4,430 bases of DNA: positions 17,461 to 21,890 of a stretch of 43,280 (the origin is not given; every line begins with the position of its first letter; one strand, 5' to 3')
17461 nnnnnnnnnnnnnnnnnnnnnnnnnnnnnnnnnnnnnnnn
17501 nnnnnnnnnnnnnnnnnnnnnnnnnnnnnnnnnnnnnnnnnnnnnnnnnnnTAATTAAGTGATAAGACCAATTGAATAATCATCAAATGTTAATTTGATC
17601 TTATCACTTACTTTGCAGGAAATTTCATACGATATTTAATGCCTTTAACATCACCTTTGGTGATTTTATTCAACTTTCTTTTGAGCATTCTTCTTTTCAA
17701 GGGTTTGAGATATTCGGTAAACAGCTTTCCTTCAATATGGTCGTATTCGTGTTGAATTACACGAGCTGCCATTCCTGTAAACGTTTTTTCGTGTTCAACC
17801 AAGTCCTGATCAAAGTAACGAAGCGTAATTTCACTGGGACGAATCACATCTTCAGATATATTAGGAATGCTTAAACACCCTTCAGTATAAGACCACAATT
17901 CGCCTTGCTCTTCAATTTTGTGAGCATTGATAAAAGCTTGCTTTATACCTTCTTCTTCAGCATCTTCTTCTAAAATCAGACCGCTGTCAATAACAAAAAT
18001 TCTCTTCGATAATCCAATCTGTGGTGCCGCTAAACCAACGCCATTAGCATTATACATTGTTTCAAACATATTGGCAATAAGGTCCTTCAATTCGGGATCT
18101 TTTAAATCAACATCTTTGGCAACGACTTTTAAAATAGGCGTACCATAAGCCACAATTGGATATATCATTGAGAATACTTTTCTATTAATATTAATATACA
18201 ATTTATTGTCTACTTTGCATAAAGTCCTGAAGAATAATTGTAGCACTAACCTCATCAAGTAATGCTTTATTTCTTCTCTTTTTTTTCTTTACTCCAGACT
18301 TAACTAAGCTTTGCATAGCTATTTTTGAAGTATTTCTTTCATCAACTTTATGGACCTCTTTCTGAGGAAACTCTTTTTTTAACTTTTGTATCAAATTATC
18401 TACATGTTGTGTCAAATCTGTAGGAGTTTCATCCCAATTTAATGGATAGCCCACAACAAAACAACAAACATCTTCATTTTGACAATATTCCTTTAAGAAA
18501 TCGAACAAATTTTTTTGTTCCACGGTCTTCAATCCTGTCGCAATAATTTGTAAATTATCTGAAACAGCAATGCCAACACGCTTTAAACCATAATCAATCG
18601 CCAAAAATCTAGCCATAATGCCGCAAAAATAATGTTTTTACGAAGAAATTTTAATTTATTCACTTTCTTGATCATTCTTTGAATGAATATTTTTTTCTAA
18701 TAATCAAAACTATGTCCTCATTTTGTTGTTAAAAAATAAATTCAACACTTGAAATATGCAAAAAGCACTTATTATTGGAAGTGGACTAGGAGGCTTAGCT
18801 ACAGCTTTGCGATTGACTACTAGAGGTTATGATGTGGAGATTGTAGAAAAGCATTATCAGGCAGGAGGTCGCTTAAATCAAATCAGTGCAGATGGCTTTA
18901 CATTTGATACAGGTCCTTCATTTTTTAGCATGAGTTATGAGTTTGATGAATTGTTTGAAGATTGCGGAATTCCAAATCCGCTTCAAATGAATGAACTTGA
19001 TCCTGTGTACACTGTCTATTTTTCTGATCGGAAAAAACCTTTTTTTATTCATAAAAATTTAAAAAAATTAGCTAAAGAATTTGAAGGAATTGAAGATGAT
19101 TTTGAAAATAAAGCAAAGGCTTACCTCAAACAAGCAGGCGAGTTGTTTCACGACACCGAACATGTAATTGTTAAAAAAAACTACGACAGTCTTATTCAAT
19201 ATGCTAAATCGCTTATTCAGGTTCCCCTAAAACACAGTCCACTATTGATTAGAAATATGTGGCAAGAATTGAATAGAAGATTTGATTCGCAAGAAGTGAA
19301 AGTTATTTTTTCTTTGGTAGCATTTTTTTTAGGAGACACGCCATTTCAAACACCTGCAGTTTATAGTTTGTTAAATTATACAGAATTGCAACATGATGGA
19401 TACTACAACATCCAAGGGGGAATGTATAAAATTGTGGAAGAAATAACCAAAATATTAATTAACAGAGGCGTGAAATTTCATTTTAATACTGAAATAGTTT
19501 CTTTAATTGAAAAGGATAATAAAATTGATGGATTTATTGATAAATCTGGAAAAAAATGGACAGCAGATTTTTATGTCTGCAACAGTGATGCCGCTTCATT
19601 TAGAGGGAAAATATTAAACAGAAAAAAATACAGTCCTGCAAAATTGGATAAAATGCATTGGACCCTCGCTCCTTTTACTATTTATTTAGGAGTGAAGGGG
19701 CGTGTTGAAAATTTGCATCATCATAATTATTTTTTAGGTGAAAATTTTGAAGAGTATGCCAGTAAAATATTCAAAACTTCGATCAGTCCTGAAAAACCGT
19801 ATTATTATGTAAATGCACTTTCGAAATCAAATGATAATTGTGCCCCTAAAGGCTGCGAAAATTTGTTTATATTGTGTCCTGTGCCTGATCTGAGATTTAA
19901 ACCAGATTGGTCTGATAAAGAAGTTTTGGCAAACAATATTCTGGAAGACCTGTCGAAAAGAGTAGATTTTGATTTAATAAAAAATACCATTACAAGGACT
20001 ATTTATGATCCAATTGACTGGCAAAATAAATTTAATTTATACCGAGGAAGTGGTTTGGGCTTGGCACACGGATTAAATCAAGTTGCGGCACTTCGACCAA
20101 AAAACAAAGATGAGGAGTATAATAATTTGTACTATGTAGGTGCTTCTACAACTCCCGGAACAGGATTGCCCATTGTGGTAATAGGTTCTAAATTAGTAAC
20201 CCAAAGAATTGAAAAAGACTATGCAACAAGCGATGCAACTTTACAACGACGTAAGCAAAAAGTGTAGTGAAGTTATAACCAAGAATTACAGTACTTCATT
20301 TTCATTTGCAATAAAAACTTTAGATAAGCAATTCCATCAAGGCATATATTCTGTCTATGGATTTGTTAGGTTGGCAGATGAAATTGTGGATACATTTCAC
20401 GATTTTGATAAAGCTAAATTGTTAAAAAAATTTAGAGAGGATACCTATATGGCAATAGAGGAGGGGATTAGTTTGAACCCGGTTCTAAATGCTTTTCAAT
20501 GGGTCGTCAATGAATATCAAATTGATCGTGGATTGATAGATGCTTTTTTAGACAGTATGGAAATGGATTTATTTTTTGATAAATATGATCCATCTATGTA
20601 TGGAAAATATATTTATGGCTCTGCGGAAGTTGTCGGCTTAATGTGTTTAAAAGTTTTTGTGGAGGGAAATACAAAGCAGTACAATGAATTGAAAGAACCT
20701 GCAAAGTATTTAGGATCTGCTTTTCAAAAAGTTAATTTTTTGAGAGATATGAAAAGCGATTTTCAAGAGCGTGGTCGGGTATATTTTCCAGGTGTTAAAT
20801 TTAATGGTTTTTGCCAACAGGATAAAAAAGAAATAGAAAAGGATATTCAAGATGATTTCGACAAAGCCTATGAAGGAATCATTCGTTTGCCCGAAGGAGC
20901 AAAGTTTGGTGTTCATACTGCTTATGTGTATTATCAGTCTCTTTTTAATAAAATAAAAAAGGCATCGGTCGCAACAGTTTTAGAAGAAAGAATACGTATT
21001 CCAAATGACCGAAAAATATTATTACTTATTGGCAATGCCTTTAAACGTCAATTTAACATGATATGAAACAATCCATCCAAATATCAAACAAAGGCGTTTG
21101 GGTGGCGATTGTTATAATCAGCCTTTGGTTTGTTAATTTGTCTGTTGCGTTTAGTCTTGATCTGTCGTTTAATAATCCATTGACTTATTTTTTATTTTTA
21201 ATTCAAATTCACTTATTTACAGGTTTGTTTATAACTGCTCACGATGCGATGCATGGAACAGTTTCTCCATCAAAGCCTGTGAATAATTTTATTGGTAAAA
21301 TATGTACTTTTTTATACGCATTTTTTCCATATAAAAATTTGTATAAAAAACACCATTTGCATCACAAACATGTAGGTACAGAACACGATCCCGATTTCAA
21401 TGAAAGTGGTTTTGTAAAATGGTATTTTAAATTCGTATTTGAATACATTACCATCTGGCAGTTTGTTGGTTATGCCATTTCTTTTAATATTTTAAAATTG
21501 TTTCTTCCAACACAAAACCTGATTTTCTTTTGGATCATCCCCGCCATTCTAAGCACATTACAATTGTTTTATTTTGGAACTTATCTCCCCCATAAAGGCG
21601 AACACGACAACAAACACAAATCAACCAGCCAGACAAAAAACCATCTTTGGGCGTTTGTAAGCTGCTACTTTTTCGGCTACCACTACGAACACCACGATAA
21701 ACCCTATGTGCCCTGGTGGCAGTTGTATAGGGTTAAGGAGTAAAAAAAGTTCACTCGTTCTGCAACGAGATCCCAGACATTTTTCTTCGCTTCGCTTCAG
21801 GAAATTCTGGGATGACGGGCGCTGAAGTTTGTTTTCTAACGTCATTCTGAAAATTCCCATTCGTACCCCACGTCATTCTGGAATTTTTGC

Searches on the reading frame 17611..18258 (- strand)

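Call 51: search_protein_families(library=pfam, proteins=[window:17611-18258:-], max_evalue=0.0001)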
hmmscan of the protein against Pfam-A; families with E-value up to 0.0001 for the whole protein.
window:17611-18258:- (216 aa): 1 family
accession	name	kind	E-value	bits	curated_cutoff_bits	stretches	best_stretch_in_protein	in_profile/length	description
PF01327.26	Pep_deformylase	-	1.3e-50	171.4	22.8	1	33-189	2-155/156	Polypeptide deformylase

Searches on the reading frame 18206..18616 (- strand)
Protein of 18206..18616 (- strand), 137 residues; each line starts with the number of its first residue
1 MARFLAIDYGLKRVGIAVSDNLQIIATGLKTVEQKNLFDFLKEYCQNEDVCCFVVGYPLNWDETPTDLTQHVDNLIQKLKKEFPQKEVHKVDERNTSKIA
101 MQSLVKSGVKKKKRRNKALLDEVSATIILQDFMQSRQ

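Call 51: search_protein_families(library=pfam, proteins=[window:18206-18616:-], max_evalue=0.0001)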
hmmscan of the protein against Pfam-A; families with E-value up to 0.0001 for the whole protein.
window:18206-18616:- (137 aa): 1 family
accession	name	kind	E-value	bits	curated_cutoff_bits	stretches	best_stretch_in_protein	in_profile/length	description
PF03652.20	RuvX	-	3.8e-36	124.8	29.2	1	3-134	2-133/134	Holliday junction resolvase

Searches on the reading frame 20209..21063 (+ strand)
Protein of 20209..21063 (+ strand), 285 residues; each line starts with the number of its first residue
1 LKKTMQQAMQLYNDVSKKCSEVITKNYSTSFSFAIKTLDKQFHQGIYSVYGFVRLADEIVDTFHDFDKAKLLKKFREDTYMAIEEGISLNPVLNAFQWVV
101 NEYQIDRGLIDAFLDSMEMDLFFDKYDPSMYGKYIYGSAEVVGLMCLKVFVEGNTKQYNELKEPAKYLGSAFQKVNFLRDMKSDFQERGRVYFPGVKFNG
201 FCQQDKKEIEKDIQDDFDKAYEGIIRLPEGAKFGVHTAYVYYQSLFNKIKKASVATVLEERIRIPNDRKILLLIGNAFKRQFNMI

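Call 51: search_protein_families(library=pfam, proteins=[window:20209-21063:+], max_evalue=0.0001)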
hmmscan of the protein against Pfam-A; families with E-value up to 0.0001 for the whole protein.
window:20209-21063:+ (285 aa): 1 family
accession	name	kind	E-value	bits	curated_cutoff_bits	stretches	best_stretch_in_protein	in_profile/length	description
PF00494.24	SQS_PSY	-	7.9e-40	137.6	26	1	25-194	2-173/263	Squalene/phytoene synthase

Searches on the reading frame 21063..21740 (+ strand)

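Call 51: search_protein_families(library=pfam, proteins=[window:21063-21740:+], max_evalue=0.0001)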
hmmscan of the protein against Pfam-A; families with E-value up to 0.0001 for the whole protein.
window:21063-21740:+ (226 aa): 1 family
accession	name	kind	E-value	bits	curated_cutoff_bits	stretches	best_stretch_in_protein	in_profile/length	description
PF00487.30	FA_desaturase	-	1.4e-23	84.4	29.7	2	39-126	3-100/253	Fatty acid desaturase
